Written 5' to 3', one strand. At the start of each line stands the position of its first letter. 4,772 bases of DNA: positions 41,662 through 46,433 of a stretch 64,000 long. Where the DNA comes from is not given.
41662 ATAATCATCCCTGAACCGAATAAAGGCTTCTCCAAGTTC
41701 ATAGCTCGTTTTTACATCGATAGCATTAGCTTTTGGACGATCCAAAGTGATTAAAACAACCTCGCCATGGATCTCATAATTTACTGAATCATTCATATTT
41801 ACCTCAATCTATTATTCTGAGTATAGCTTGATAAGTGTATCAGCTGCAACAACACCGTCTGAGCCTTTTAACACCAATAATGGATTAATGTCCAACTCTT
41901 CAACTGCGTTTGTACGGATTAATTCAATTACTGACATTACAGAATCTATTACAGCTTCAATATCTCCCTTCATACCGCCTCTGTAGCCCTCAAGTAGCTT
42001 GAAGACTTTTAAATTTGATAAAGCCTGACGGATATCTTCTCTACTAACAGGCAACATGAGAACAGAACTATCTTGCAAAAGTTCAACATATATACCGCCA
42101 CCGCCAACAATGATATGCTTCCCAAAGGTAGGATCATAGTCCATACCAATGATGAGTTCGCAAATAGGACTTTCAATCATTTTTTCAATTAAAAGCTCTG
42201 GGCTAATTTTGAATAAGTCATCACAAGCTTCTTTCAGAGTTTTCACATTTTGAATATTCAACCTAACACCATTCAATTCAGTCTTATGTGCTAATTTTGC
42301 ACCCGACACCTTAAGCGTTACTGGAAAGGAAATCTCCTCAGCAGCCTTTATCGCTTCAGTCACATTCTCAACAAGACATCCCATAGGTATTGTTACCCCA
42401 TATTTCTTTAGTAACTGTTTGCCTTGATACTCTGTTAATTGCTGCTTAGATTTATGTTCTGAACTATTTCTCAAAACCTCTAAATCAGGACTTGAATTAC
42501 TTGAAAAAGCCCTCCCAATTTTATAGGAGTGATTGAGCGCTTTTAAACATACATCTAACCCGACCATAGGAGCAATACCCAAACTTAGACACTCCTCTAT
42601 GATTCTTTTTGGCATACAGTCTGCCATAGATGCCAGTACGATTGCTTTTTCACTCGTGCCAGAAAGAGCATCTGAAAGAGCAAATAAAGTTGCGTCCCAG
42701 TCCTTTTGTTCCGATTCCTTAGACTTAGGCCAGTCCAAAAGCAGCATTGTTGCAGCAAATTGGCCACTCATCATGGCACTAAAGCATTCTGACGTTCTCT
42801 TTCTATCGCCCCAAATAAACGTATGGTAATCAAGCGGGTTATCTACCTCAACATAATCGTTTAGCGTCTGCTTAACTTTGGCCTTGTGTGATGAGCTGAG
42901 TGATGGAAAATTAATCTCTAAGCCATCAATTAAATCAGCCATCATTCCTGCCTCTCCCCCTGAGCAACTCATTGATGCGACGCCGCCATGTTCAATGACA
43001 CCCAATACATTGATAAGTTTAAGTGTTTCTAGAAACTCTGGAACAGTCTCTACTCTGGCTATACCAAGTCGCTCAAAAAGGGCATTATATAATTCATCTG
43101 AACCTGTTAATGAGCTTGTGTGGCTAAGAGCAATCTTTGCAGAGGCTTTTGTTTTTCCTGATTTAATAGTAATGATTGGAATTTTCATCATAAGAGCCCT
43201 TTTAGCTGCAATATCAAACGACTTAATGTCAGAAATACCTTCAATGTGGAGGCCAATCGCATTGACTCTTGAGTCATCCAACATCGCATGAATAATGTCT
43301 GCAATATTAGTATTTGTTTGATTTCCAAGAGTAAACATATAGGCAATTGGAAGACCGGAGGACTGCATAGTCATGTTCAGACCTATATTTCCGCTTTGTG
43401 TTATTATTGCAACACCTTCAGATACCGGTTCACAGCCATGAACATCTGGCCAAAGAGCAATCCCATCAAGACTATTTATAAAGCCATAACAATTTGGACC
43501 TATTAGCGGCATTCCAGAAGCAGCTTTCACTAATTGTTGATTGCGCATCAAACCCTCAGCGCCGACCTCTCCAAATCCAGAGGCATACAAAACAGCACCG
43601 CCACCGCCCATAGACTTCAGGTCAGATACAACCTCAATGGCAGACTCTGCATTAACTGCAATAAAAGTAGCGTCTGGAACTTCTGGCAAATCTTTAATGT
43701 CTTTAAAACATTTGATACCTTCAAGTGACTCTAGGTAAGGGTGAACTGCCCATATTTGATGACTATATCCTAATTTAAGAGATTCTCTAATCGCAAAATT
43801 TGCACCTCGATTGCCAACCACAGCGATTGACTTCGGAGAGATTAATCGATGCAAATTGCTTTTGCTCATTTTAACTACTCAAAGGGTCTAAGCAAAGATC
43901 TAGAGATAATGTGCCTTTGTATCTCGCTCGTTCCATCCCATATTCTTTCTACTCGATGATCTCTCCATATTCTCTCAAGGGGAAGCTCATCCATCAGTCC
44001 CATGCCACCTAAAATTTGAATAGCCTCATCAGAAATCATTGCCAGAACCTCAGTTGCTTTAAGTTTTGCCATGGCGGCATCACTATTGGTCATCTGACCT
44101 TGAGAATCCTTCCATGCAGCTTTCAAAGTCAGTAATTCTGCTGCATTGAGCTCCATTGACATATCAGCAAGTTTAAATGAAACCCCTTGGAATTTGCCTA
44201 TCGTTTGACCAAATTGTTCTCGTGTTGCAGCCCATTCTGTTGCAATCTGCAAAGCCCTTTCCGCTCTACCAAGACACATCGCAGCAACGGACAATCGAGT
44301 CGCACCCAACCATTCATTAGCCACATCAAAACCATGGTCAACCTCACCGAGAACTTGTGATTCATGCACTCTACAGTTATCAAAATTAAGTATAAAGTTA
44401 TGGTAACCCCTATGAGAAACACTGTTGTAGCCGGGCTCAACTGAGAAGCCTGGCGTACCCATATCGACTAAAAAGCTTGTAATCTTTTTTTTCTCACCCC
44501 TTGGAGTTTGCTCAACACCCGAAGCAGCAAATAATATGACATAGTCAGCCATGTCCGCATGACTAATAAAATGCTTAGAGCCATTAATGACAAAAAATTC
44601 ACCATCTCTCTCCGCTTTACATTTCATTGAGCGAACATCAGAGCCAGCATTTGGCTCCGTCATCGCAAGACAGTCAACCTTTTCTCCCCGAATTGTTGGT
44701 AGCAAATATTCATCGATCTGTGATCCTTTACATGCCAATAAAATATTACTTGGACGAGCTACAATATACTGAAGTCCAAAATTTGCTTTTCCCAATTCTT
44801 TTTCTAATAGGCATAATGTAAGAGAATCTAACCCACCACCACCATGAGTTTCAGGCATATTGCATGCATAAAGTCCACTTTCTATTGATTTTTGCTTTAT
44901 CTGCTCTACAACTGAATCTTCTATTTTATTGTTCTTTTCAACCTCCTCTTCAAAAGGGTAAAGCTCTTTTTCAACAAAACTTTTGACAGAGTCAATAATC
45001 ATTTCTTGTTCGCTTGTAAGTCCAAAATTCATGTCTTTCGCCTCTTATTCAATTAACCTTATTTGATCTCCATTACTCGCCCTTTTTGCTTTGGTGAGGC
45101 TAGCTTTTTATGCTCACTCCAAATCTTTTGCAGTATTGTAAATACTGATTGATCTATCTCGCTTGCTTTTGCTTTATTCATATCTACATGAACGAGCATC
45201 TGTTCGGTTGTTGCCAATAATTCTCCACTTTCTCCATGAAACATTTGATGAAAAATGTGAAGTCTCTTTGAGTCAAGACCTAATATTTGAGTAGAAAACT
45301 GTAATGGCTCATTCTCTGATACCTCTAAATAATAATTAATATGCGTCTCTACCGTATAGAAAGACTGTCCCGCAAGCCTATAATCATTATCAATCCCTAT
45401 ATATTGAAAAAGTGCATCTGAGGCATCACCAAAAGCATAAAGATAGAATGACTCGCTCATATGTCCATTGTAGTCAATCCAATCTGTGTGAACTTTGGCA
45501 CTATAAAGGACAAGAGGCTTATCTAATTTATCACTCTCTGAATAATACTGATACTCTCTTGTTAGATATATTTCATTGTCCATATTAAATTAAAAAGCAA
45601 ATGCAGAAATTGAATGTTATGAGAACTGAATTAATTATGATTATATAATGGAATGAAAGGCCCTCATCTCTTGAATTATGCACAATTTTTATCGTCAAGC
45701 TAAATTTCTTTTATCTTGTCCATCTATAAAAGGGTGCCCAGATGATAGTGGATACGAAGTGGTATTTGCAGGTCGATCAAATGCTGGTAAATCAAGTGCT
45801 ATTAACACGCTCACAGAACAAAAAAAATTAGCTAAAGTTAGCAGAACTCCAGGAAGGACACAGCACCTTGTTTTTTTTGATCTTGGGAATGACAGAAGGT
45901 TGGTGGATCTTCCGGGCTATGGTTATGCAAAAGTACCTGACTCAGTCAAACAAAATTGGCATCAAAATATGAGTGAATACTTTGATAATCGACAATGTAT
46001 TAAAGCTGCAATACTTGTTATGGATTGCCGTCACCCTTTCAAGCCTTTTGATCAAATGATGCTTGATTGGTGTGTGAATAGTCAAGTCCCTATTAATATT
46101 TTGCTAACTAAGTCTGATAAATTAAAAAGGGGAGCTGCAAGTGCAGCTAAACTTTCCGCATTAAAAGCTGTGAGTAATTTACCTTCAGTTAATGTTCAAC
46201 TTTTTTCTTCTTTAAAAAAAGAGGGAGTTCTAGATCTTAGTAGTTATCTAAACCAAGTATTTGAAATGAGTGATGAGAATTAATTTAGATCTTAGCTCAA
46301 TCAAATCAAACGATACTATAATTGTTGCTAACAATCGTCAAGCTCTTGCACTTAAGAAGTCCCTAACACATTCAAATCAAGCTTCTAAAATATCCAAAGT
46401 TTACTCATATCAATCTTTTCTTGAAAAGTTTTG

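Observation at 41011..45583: Cai-like betaine-CoA operon that uses an ADP-forming (CoA-binding + ATP-grasp) ligase instead of CaiB/CaiC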

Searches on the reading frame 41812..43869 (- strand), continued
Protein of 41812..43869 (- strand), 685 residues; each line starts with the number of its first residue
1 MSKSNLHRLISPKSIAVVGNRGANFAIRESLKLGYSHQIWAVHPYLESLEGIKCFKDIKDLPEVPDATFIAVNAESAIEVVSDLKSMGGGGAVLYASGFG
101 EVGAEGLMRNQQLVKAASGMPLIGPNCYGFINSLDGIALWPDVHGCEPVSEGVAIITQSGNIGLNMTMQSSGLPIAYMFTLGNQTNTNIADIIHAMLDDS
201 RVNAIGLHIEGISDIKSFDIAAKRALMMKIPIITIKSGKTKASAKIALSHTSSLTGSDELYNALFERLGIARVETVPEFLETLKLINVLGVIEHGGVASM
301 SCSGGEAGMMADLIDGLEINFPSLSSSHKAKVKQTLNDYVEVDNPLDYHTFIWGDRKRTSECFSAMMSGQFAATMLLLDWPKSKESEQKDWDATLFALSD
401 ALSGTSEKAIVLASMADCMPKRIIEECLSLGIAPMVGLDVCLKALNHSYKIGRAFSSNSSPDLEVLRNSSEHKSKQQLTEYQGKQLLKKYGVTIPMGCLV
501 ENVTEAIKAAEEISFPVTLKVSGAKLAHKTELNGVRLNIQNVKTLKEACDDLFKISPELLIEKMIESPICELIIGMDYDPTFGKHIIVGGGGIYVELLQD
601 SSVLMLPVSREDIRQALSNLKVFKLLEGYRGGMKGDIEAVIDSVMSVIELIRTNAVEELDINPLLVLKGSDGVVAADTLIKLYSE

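Call 88: get_annotated_region(hit=H95, flank=6000)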
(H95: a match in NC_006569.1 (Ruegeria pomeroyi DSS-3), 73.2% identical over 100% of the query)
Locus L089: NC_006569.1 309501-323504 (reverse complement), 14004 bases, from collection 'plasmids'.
description: Ruegeria pomeroyi DSS-3 megaplasmid, complete sequence
organism: Ruegeria pomeroyi DSS-3 (NCBI taxid 246200)
taxonomy: Bacteria; Pseudomonadota; Alphaproteobacteria; Rhodobacterales; Roseobacteraceae; Ruegeria; Ruegeria pomeroyi; Ruegeria pomeroyi DSS-3
host: -; source: -; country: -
typing (MOB-suite, as given by PLSDB): non-mobilizable; replicon rep_cluster_95
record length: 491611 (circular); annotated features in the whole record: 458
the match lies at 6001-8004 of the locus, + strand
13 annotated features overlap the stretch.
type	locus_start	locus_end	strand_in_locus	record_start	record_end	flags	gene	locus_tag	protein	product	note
CDS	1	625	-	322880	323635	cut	pssA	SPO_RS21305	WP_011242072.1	CDP-diacylglycerol--serine O-phosphatidyltransferase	GO:0008654 - phospholipid biosynthetic process [Evidence IEA]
CDS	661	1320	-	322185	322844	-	-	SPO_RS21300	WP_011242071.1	phosphatidylserine decarboxylase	-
CDS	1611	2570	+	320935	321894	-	-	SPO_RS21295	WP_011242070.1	aminotransferase class IV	-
CDS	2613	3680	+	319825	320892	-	-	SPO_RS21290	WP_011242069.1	helix-turn-helix domain-containing protein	-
CDS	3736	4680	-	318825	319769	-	-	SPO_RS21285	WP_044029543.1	GlxA family transcriptional regulator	-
CDS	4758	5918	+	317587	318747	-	-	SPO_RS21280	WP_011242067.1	acyl-CoA dehydrogenase family protein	-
CDS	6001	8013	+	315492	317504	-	-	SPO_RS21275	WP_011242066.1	acetate--CoA ligase family protein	-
CDS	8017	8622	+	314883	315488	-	-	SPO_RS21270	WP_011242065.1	DJ-1/PfpI family protein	-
CDS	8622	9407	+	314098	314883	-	-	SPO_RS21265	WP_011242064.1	carnitinyl-CoA dehydratase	-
CDS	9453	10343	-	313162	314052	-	-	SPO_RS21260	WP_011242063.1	LysR substrate-binding domain-containing protein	-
CDS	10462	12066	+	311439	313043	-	-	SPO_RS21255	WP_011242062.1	GMC family oxidoreductase N-terminal domain-containing protein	-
CDS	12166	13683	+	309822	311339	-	-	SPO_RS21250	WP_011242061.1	malonyl-CoA synthase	-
CDS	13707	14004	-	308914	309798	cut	-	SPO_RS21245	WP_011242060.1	LysR family transcriptional regulator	GO:0006355 - regulation of DNA-templated transcription [Evidence IEA]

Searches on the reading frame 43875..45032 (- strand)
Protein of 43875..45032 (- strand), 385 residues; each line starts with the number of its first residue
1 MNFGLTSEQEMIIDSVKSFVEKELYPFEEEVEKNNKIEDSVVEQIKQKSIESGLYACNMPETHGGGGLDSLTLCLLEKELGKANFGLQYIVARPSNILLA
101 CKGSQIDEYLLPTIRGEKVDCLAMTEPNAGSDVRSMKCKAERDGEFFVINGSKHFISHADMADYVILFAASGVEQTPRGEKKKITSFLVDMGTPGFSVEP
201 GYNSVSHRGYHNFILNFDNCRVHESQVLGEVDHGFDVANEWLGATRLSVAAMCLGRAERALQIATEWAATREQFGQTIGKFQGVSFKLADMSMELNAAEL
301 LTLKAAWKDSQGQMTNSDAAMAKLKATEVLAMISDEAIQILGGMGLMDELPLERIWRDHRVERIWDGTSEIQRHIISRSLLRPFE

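Call 3: search_protein_families(library=pfam, proteins=[window:43875-45032:-])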
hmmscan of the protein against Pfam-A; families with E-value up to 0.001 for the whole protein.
window:43875-45032:- (385 aa): 5 families
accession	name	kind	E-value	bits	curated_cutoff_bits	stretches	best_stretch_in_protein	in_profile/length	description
PF00441.29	Acyl-CoA_dh_1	-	5.4e-49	166.6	22.4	1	232-381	1-150/150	Acyl-CoA dehydrogenase, C-terminal domain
PF02770.24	Acyl-CoA_dh_M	-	3.3e-23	82.1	33.3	1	121-220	1-97/97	Acyl-CoA dehydrogenase, middle domain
PF08028.16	Acyl-CoA_dh_2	-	2.4e-20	73.6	22.7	1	248-366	2-130/134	Acyl-CoA dehydrogenase, C-terminal domain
PF02771.21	Acyl-CoA_dh_N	-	1.6e-15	57.9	22.9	1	6-117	1-113/113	Acyl-CoA dehydrogenase, N-terminal domain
PF22924.1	ACOX_C_alpha1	-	0.0003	21.1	27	0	245-371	7-159/169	Acyl-CoA oxidase, C-alpha1 domain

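Call 4: search_protein_families(library=ncbifam, proteins=[window:43875-45032:-])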
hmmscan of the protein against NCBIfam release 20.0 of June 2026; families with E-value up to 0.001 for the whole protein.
window:43875-45032:- (385 aa): 22 families
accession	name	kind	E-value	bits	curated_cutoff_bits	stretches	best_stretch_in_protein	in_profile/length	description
NF042972.1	AcrlCoAredClosAcrC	equivalog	7.3e-81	271.7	640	1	1-381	1-377/378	acryloyl-CoA reductase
NF058590.1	AcCoDHFadEBacil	equivalog_domain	1.1e-66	225.6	600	1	5-382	21-412/586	acyl-CoA dehydrogenase FadE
NF008997.0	PRK12341.1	equivalog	1.2e-65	222.1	537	1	1-384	1-380/382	acyl-CoA dehydrogenase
NF053553.1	prodigi_MBC_PigA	equivalog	8.1e-61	206.2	500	1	1-380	1-379/381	prodigiosin MBC biosynthesis dehydrogenase PigA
NF002885.1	PRK03354.1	equivalog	3.2e-59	200.8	540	1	1-382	1-375/378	crotonobetainyl-CoA dehydrogenase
NF045552.1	GlutCoADH_Des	equivalog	3.4e-59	201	470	1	1-378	1-377/387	glutaryl-CoA dehydrogenase Acd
NF045652.1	ProlPCPDhRedW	equivalog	6e-59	199.8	650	1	8-380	3-373/376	L-prolyl-[peptidyl-carrier protein] dehydrogenase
TIGR03207.1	cyc_hxne_CoA_dh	equivalog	6.2e-55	186.4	575.35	1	6-379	2-370/372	cyclohexanecarboxyl-CoA dehydrogenase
NF042439.1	SulpropCoADesulf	equivalog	3.7e-53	180.6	600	1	29-381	17-371/379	3-sulfinopropanoyl-CoA desulfinase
NF043006.1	CyhCrbnylCoADH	equivalog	1e-52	179.4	650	1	6-380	5-375/380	cyclohexane-1-carbonyl-CoA dehydrogenase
NF052270.1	Staph_DH_FadE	equivalog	2.6e-40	138.4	600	1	96-380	116-393/400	acyl-CoA dehydrogenase FadE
TIGR03203.1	pimD_small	equivalog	5.6e-26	91.5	652.7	1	3-350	2-346/378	pimeloyl-CoA dehydrogenase small subunit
NF037942.1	ac_ACP_DH_MbtN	equivalog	7.9e-26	90.7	700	1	113-377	104-362/376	mycobactin biosynthesis acyl-ACP dehydrogenase MbtN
TIGR03204.1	pimC_large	equivalog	5.3e-24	84.8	623.85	1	31-342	32-340/395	pimeloyl-CoA dehydrogenase large subunit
NF049984.1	Rv1679_FadE16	equivalog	4.5e-21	75.5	600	1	35-371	23-356/371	Rv1679 family acyl-CoA dehydrogenase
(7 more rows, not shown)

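Call 24: search_solved_structures(query=window:43875-45032:-, max_evalue=1e-40)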
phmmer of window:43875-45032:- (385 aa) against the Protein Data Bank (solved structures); distinct sequences matched with E-value up to 1e-40: 52.
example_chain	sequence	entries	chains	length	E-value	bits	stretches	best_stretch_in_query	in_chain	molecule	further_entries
2vig_A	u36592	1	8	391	6.3e-67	229.5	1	7-384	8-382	SHORT-CHAIN SPECIFIC ACYL-COA DEHYDROGENASE,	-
7y0a_A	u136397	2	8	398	1.2e-66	228.6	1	7-384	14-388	Short-chain specific acyl-CoA dehydrogenase, mitochondrial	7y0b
8sgs_A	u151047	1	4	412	1.3e-66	228.4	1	7-384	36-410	Short-chain specific acyl-CoA dehydrogenase, mitochondrial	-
1jqi_A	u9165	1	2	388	5e-66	226.5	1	8-384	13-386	short chain acyl-CoA dehydrogenase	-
4l1f_A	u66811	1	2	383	4.2e-61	210.3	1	1-383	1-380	Acyl-CoA dehydrogenase domain protein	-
1ukw_A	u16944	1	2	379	2e-60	208.1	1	2-381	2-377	acyl-CoA dehydrogenase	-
2dvl_A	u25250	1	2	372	2.2e-59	204.7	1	5-382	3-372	Acyl-CoA dehydrogenase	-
5lnx_A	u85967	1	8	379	3.3e-59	204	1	5-381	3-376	Acyl-CoA dehydrogenase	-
5ol2_C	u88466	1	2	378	4.1e-58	200.5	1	9-382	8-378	Acyl-CoA dehydrogenase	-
5idu_A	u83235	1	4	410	5.1e-58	200.2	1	65-382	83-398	Acyl-CoA dehydrogenase domain protein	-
4kto_A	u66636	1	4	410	1.8e-57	198.4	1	1-381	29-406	isovaleryl-CoA dehydrogenase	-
1buc_A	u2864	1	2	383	4.4e-57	197.1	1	1-382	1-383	BUTYRYL-COA DEHYDROGENASE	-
3pfd_A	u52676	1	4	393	4.8e-57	197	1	5-382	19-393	Acyl-CoA dehydrogenase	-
8i4p_A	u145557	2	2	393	3.3e-56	194.2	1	6-384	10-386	Acyl-CoA dehydrogenase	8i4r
4o5m_A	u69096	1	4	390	6.6e-56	193.2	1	1-382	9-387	Isovaleryl-CoA dehydrogenase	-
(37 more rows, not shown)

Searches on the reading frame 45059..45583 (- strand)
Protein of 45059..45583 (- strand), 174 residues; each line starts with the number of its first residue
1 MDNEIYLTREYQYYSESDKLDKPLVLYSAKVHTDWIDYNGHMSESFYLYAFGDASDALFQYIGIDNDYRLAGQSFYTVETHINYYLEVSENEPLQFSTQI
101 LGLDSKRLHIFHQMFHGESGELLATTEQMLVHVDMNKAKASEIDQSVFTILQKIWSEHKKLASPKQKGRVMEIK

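Call 3: search_protein_families(library=pfam, proteins=[window:45059-45583:-])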
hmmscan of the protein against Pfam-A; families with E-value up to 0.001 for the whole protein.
window:45059-45583:- (174 aa): 1 family
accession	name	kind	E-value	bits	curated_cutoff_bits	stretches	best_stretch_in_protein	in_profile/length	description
PF13279.12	4HBT_2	-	5e-28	98.4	25.5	1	31-147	1-118/122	Thioesterase-like superfamily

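Call 4: search_protein_families(library=ncbifam, proteins=[window:45059-45583:-])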
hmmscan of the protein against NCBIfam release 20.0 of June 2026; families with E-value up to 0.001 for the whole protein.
window:45059-45583:- (174 aa): 1 family
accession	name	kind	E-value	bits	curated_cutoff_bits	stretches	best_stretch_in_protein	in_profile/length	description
NF005716.0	PRK07531.1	equivalog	1.5e-48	165.8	592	1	15-171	336-491/495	carnitine 3-dehydrogenase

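Call 23: search_solved_structures(query=window:45059-45583:-, max_evalue=0.001)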
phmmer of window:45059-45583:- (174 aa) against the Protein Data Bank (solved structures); distinct sequences matched with E-value up to 0.001: 2.
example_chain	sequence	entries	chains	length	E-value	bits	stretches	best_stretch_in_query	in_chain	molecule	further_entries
2hlj_A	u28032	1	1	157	1e-31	113.7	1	24-172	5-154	Hypothetical protein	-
5eo2_A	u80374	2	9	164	1.7e-10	44.6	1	20-171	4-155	thioesterase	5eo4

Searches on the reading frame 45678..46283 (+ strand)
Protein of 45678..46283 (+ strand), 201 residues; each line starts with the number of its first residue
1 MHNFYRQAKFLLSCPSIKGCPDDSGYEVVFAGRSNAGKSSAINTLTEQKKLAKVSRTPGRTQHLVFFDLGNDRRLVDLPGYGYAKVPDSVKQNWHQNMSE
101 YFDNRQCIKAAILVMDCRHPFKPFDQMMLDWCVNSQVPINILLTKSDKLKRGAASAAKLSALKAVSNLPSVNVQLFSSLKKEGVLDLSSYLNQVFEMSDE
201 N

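Call 3: search_protein_families(library=pfam, proteins=[window:45678-46283:+])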
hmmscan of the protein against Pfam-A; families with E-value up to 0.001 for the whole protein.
window:45678-46283:+ (201 aa): 3 families
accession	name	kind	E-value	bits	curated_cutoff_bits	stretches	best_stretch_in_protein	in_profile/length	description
PF01926.29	MMR_HSR1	-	3.3e-19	69.5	21.9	1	27-145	1-113/113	50S ribosome-binding GTPase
PF03193.22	RsgA_GTPase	-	5.9e-08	33.2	30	1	28-81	109-168/174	RsgA GTPase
PF02421.24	FeoB_N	-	1.6e-05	24.9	27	1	27-154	2-123/156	Ferrous iron transport protein B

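Call 4: search_protein_families(library=ncbifam, proteins=[window:45678-46283:+])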
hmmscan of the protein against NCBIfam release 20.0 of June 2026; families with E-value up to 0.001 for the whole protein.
window:45678-46283:+ (201 aa): 13 families
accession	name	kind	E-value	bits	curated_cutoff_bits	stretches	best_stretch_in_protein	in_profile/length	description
TIGR03598.1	GTPase_YsxC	equivalog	2e-67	226.5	124.45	1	8-191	1-185/186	ribosome biogenesis GTP-binding protein YihA/YsxC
NF003255.0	PRK04213.1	equivalog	7.9e-18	64.5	164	1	24-141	8-120/204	GTP-binding protein EngB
TIGR03594.1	GTPase_EngA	equivalog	1.9e-12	46.9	306.7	1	26-198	176-349/432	ribosome biogenesis GTPase Der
NF000908.1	PRK00089.1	equivalog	3.5e-11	42.9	237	1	28-196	6-168/291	GTPase Era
TIGR03596.1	GTPase_YlqF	equivalog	1.7e-10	40.7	208.2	1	27-87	120-179/276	ribosome biogenesis GTPase YlqF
TIGR03918.1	GTP_HydF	equivalog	1.1e-09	37.7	325.55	1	26-193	8-165/392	[FeFe] hydrogenase H-cluster maturation GTPase HydF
TIGR00450.1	mnmE_trmE_thdF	equivalog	2.4e-07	30.2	252.6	1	24-199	208-371/446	tRNA uridine-5-carboxymethylaminomethyl(34) synthesis GTPase MnmE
TIGR03597.1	GTPase_YqeH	equivalog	1.4e-06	27.8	297.4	1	25-82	155-216/361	ribosome biogenesis GTPase YqeH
NF008932.0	PRK12289.1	equivalog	5e-06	25.8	483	1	29-131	183-288/363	small ribosomal subunit biogenesis GTPase RsgA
TIGR00231.1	small_GTP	domain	6.8e-06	26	42.5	1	25-153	3-127/164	GTP-binding protein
TIGR00436.1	era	equivalog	1.2e-05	24.9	116.25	1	30-195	5-163/270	GTPase Era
NF003661.0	PRK05291.1-3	equivalog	2e-05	24.1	380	1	24-65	215-255/448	tRNA uridine-5-carboxymethylaminomethyl(34) synthesis GTPase MnmE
TIGR00157.1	TIGR00157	equivalog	2.9e-05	23.7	100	1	29-120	126-218/247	ribosome small subunit-dependent GTPase A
